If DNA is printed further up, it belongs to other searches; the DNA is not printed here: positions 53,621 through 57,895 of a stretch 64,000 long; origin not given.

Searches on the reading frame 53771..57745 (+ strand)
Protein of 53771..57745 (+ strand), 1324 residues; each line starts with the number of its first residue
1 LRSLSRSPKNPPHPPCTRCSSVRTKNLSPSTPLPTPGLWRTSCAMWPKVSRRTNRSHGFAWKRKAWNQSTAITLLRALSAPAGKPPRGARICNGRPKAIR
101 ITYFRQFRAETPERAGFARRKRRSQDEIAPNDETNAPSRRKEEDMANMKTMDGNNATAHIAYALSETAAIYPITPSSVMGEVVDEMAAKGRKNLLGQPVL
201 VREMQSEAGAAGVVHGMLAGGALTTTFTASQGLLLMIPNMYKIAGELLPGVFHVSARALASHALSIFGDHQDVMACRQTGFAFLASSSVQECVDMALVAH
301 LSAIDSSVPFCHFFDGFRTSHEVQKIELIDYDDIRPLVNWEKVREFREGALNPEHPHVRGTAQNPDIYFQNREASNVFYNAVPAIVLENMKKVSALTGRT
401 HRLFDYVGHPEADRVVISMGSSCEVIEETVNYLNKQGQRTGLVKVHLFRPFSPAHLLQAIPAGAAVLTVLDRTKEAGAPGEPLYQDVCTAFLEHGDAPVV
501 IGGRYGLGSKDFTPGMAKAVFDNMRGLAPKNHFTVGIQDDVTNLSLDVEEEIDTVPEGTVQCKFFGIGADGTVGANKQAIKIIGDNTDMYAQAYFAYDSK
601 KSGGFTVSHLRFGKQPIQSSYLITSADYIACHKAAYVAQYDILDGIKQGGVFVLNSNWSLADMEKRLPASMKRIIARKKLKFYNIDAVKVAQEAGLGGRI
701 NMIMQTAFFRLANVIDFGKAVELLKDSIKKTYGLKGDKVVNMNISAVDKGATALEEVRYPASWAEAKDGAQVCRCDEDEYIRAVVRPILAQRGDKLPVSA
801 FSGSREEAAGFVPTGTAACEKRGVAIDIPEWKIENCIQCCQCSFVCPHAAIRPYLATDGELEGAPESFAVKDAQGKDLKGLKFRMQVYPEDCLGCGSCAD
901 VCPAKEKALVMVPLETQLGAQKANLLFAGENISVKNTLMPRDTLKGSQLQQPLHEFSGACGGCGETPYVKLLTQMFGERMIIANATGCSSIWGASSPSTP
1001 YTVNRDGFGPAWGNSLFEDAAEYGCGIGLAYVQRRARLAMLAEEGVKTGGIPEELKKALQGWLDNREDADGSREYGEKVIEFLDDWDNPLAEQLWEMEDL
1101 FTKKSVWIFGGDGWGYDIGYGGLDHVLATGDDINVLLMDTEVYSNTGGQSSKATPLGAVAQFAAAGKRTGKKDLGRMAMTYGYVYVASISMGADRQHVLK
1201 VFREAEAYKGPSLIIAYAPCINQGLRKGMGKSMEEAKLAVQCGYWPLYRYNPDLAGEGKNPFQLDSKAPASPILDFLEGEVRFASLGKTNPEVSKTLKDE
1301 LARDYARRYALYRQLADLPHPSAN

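Call 28: search_protein_families(library=ncbifam, proteins=[window:53771-57745:+], max_evalue=0.00001)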
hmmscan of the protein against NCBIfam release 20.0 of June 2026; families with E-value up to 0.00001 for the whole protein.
window:53771-57745:+ (1324 aa): 28 families (the best 25 are shown)
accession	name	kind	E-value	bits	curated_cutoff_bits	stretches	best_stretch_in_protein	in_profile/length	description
TIGR02176.1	pyruv_ox_red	equivalog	0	1899.3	911.35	1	148-1317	1-1167/1167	pyruvate:ferredoxin (flavodoxin) oxidoreductase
NF040682.1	PorA_Arch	equivalog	4.5e-51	174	550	1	147-524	2-371/387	pyruvate synthase subunit PorA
NF007201.0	PRK09622.1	equivalog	4.1e-47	161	590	1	143-539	5-393/405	2-oxoacid:ferredoxin oxidoreductase subunit alpha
NF006233.0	PRK08367.1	equivalog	5.8e-41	140.6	625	1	149-513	5-361/394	pyruvate ferredoxin oxidoreductase subunit alpha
NF008819.1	PRK11865.1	equivalog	1.1e-36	126.6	405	2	1103-1298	91-286/300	pyruvate synthase subunit PorB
NF008818.0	PRK11864.1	subfamily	8.2e-32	110.5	405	1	1105-1303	94-287/300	3-methyl-2-oxobutanoate dehydrogenase subunit beta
NF045764.1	PhenlGlyoxDHPadG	equivalog_domain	1.5e-31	109.3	700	1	151-525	5-380/398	NADH-dependent phenylglyoxylate dehydrogenase subunit alpha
NF006232.0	PRK08366.1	equivalog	3.4e-31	108.2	646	1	148-530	7-380/394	2-ketoisovalerate ferredoxin oxidoreductase subunit alpha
NF045792.1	OxalOxredbeta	equivalog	7.2e-21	74.5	590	1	1105-1287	103-285/311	oxalate oxidoreductase subunit beta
NF045791.1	OxalOxredalpha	equivalog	8.7e-20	71.1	500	1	146-513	2-364/395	oxalate oxidoreductase subunit alpha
TIGR02175.1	PorC_KorC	subfamily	2.6e-16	59.9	81.1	1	562-750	4-171/177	2-oxoacid:acceptor oxidoreductase, gamma subunit, pyruvate/2-ketoisovalerate family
TIGR03710.1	OAFO_sf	subfamily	5.6e-16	58.2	482.75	1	134-460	179-511/561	2-oxoacid:acceptor oxidoreductase subunit alpha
NF006412.0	PRK08659.1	equivalog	1.1e-13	51.2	411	1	145-461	2-324/378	2-oxoacid:acceptor oxidoreductase subunit alpha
NF045766.1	PhenlGlyoxDHPadI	equivalog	1.1e-12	47.5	700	1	1108-1253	236-386/443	NADH-dependent phenylglyoxylate dehydrogenase subunit beta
NF006321.0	PRK08534.1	equivalog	4.2e-11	42.9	225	1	562-751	4-174/181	pyruvate ferredoxin oxidoreductase subunit gamma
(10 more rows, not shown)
